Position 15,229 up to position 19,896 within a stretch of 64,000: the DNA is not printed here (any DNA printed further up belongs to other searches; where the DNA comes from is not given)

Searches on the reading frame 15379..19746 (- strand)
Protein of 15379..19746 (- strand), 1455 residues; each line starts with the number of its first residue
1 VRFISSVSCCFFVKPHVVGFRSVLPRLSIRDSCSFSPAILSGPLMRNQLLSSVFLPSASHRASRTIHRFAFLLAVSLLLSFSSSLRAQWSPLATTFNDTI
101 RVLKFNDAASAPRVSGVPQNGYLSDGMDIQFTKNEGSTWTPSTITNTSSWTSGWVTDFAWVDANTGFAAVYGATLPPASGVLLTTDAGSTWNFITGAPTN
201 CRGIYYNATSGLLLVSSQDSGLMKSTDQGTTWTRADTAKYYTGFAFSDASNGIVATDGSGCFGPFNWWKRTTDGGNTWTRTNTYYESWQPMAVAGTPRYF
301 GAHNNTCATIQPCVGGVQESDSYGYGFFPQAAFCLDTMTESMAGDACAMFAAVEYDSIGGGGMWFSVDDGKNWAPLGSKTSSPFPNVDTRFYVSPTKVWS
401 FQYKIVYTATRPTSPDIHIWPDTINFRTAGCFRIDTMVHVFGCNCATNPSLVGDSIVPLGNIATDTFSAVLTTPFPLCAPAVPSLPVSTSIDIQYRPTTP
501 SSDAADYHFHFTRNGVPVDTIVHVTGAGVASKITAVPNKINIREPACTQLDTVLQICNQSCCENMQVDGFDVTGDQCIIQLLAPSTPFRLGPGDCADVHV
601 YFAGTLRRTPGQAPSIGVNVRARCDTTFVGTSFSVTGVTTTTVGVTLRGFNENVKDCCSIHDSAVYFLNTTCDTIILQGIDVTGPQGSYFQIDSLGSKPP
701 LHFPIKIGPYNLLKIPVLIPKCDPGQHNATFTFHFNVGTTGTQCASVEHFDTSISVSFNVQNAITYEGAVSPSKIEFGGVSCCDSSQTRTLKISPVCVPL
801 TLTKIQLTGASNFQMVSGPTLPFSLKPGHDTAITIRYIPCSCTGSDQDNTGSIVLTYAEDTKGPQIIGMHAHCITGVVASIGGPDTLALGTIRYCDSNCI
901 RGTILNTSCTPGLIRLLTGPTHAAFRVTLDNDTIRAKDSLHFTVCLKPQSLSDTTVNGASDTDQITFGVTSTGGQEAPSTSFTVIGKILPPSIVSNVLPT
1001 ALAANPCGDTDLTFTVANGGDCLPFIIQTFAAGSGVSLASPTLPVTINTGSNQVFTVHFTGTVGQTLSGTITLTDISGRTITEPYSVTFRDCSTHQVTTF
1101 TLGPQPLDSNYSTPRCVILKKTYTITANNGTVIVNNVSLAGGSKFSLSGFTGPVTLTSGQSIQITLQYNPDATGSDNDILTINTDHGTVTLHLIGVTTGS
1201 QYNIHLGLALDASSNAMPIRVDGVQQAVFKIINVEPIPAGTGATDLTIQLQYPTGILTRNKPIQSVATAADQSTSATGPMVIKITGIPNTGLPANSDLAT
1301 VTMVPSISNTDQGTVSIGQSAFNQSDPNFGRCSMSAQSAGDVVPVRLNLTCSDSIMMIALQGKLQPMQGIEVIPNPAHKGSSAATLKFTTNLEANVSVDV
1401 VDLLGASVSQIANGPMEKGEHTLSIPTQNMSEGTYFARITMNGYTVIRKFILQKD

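Call 8: search_protein_families(library=pfam, proteins=[window:15379-19746:-], max_evalue=0.001)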
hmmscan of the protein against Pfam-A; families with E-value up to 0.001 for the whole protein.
window:15379-19746:- (1455 aa): 3 families
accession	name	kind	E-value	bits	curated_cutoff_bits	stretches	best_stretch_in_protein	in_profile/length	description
PF18962.6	Por_Secre_tail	-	2.4e-08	34.6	27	1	1373-1451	2-74/75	Secretion system C-terminal sorting domain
PF15780.11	ASH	-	4.2e-06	27.3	27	0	1133-1186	39-92/98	Abnormal spindle-like microcephaly-assoc'd, ASPM-SPD-2-Hydin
PF22073.2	Cep192_D4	-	5.9e-05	23.7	35.5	0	1130-1195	33-109/112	Cep192 domain 4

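Call 58: search_protein_families(library=ncbifam, proteins=[window:15379-19746:-], max_evalue=0.001)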
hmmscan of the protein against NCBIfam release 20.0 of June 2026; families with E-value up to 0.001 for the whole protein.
window:15379-19746:- (1455 aa): 4 families
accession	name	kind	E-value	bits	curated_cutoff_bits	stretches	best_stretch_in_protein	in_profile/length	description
NF012200.0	choice_anch_D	domain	8.5e-11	42.3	45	2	753-840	2-90/108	choice-of-anchor D domain-containing protein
NF045728.1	glycosyl_F510_1955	equivalog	1e-07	31.5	175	1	115-287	59-219/246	F510_1955 family glycosylhydrolase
TIGR04183.1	Por_Secre_tail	domain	1.7e-07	31.1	23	1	1372-1453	1-72/72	T9SS type A sorting domain-containing protein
NF052323.1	T9SSA_dep_M6i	equivalog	0.00056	18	600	1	1374-1441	962-1026/1043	T9SS-dependent M6-like inactivated metalloprotease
